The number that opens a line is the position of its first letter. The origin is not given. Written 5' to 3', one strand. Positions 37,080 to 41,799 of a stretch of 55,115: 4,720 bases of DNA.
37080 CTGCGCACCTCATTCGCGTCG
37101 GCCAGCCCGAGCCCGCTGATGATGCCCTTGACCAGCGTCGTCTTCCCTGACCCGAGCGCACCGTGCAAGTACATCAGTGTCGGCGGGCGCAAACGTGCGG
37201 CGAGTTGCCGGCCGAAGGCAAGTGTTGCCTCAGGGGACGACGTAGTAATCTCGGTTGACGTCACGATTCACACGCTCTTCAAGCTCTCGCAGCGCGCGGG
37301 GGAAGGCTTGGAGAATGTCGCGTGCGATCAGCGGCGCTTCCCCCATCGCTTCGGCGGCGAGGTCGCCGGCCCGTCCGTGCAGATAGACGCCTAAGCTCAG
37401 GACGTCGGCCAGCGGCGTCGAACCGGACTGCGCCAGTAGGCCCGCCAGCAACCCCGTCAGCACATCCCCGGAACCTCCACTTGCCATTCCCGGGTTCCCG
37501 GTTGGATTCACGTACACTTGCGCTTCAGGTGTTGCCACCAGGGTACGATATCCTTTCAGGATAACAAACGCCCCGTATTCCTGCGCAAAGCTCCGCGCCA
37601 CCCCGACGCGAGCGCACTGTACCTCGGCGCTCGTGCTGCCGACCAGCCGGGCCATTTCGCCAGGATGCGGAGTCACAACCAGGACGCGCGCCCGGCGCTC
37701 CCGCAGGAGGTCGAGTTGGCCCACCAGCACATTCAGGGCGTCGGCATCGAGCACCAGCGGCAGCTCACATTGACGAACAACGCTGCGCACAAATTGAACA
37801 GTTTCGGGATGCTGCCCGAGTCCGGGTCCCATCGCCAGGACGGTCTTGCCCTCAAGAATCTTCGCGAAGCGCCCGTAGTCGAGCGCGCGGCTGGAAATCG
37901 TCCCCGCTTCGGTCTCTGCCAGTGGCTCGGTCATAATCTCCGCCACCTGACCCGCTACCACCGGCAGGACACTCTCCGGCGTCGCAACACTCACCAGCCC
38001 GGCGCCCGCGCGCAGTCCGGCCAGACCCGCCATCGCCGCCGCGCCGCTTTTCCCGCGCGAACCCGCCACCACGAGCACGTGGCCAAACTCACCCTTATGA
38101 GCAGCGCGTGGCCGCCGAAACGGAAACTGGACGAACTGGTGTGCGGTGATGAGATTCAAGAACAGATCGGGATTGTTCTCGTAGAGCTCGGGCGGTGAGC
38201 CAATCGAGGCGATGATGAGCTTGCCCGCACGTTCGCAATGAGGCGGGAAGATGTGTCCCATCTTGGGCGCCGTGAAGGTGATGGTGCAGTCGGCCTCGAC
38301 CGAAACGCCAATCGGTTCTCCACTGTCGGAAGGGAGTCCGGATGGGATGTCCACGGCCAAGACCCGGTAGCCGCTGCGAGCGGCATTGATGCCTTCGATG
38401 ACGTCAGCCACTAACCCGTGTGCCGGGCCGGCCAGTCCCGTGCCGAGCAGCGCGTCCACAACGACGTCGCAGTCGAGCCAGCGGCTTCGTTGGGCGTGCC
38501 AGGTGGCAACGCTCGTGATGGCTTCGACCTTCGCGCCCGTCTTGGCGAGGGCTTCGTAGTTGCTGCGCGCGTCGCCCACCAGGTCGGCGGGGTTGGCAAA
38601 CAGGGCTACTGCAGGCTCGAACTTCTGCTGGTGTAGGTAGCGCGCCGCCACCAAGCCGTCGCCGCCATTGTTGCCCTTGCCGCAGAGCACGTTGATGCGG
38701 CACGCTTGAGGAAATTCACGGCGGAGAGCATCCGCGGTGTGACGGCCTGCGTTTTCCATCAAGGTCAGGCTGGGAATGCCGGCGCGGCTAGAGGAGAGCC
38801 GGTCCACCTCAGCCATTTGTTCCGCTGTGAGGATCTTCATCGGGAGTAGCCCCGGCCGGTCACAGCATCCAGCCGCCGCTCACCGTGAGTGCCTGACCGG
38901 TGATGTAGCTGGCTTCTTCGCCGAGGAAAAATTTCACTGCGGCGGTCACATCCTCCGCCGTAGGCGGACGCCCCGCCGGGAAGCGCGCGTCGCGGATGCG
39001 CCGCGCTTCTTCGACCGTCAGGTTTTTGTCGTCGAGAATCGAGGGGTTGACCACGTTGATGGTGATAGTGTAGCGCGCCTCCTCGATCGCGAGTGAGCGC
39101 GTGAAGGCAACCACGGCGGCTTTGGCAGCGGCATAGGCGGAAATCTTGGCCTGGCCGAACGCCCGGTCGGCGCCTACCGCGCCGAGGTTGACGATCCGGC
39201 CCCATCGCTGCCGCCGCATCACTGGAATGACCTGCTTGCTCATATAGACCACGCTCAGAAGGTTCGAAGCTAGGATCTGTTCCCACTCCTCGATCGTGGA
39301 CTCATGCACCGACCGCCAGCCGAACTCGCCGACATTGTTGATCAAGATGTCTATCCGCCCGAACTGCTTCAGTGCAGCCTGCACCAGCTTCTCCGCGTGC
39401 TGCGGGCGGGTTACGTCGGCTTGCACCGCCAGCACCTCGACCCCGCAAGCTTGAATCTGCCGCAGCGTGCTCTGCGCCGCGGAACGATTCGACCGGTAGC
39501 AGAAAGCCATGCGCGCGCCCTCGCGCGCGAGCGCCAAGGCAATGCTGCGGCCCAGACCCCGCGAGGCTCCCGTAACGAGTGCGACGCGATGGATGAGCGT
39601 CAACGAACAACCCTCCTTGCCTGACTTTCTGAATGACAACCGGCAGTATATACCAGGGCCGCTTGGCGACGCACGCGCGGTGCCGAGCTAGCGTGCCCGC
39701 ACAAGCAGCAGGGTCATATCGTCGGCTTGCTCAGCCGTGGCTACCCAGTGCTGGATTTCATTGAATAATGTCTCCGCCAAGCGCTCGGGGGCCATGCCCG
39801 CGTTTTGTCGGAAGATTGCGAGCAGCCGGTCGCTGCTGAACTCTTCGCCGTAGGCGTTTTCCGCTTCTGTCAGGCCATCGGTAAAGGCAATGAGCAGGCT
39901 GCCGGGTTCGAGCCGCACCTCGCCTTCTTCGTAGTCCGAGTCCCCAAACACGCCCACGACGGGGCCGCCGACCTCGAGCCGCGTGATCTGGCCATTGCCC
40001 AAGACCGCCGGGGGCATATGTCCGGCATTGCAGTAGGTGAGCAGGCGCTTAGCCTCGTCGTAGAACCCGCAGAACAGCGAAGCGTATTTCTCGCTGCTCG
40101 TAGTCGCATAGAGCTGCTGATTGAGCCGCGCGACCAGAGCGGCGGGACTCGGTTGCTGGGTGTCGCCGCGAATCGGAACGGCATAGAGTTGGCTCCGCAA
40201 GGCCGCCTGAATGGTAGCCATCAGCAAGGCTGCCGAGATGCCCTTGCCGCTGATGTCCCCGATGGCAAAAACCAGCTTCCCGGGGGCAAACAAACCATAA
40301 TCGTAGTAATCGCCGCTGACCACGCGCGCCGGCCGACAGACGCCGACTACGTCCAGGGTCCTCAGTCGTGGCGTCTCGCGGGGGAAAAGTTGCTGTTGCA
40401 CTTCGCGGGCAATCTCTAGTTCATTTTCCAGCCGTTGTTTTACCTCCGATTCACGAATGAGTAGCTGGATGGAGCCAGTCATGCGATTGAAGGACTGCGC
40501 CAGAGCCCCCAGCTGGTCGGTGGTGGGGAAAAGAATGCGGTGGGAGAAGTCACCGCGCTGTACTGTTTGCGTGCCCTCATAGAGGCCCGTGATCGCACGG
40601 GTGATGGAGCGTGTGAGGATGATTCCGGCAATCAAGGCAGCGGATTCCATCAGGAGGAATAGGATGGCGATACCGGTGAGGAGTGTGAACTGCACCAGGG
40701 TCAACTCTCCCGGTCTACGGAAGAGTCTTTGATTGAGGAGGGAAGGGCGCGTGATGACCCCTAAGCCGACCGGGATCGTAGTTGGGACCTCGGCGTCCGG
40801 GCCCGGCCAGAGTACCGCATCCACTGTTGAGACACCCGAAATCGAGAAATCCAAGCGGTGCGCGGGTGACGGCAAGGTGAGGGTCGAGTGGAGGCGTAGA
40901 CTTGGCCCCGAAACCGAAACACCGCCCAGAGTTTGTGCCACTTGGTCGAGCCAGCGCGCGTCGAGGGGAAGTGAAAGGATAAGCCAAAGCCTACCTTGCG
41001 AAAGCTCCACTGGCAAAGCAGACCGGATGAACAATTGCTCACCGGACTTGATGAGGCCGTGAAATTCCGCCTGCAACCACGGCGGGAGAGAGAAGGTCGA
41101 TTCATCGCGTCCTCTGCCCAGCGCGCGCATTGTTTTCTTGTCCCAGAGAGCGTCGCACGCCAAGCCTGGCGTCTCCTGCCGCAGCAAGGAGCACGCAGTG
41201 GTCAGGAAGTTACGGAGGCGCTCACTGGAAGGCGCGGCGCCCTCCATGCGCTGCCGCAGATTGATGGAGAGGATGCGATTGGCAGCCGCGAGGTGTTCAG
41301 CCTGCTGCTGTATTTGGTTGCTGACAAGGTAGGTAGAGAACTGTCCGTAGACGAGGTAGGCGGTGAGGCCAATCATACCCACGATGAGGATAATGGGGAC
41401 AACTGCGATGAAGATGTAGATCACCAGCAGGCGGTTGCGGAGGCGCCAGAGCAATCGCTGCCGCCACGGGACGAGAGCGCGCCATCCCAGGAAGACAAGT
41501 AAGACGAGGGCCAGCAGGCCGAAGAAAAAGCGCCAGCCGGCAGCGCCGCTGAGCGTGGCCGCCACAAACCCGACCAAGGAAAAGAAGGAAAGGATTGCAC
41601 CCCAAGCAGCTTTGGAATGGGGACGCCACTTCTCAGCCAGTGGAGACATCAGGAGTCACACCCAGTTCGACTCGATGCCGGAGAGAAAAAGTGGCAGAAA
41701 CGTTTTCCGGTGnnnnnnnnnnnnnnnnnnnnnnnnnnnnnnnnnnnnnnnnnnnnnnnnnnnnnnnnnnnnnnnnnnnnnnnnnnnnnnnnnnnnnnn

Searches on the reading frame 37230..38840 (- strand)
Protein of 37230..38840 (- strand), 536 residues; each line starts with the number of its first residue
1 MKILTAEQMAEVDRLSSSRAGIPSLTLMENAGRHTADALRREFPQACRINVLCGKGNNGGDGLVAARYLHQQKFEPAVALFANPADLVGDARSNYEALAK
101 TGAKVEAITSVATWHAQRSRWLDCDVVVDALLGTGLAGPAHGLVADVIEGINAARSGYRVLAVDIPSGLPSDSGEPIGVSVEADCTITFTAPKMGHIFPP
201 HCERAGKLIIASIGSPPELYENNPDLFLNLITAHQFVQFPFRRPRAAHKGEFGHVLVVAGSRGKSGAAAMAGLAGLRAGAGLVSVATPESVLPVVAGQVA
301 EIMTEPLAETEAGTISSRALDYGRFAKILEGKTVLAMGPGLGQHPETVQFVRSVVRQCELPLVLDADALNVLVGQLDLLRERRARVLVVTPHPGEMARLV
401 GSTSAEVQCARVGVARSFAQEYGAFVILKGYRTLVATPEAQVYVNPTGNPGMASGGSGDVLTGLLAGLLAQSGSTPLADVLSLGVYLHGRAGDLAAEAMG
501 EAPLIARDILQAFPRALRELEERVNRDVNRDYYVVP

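Call 17: search_protein_families(library=pfam, proteins=[window:37230-38840:-], max_evalue=0.001)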
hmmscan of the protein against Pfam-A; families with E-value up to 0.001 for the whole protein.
window:37230-38840:- (536 aa): 2 families
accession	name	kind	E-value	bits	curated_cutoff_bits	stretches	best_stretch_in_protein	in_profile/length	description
PF01256.23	Carb_kinase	-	5.3e-54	183.7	27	1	255-509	1-236/242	NAD(P)H-hydrate dehydratase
PF03853.21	YjeF_N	-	1.9e-48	165.1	24.9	1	26-195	3-169/169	YjeF-related protein N-terminus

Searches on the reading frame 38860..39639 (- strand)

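Call 17: search_protein_families(library=pfam, proteins=[window:38860-39639:-], max_evalue=0.001)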
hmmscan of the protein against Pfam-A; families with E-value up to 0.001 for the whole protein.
window:38860-39639:- (259 aa): 4 families
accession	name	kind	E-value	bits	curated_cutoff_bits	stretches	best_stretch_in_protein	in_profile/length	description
PF13561.12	adh_short_C2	-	1.5e-53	182.2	27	1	24-257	1-235/236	Enoyl-(Acyl carrier protein) reductase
PF00106.31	adh_short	-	1e-50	172.4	26.6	1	18-203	1-183/195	short chain dehydrogenase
PF08659.16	KR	-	2e-14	54.3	22.6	1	20-184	3-164/180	KR domain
PF01370.27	Epimerase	-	7.8e-05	22.6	20.9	1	20-192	1-166/240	NAD dependent epimerase/dehydratase family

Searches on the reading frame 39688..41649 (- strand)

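Call 17: search_protein_families(library=pfam, proteins=[window:39688-41649:-], max_evalue=0.001)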
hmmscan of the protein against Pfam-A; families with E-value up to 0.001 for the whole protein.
window:39688-41649:- (653 aa): 2 families
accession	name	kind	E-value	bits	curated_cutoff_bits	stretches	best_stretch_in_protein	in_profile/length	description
PF07228.17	SpoIIE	-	4e-49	167.6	25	1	456-652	2-191/192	Stage II sporulation protein E (SpoIIE)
PF00672.30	HAMP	-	1.7e-10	41.5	25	1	345-395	2-52/53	HAMP domain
